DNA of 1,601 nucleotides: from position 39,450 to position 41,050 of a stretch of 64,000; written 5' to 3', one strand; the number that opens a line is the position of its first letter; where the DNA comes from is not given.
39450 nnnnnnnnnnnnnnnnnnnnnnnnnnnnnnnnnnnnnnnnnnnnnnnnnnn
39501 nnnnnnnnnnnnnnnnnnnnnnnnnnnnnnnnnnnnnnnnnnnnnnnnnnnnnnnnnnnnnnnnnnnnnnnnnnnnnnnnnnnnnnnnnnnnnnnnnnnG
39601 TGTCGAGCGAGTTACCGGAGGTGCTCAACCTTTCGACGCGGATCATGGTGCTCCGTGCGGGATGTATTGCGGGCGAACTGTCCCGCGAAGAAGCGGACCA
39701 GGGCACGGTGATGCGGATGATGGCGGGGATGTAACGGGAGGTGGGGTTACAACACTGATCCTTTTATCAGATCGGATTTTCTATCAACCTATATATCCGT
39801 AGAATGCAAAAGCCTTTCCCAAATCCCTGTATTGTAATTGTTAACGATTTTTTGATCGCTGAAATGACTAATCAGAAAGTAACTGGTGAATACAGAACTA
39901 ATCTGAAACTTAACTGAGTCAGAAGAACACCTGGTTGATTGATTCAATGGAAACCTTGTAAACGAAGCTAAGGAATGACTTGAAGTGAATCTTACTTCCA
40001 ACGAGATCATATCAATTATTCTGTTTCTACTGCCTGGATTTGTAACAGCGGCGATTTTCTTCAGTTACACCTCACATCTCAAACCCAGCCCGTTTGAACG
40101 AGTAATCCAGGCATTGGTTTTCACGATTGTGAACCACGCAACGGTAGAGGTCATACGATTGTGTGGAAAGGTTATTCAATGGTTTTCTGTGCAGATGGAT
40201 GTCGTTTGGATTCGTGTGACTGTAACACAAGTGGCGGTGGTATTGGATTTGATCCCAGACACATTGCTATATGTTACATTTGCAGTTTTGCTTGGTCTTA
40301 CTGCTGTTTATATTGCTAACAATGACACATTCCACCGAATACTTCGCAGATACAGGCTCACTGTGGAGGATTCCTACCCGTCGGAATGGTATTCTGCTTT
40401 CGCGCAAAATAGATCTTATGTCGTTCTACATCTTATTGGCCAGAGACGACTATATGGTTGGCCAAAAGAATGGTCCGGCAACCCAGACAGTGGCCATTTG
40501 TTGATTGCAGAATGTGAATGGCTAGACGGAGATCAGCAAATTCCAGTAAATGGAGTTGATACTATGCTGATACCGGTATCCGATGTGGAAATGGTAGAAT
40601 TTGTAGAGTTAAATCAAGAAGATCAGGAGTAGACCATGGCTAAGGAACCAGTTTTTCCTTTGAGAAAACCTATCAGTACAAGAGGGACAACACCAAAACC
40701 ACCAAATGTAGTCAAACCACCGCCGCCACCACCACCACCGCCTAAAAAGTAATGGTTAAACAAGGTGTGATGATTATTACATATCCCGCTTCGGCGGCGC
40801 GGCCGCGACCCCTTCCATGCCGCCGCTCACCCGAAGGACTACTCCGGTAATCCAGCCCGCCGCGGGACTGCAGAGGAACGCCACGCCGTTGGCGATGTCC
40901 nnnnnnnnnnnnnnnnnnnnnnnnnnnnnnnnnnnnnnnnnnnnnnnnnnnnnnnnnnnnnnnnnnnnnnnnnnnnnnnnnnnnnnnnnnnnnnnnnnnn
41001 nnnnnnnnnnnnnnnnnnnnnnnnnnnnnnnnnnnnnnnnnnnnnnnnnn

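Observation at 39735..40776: AT-rich ~1-kb island between convergent genes: membrane protein translationally coupled to a polyproline peptide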

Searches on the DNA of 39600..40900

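Call 50: search_rna_families(source=window, start=39600, end=40900, threshold=evalue, max_evalue=1)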
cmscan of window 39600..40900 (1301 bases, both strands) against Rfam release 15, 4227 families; matches with E-value up to 1: 0.
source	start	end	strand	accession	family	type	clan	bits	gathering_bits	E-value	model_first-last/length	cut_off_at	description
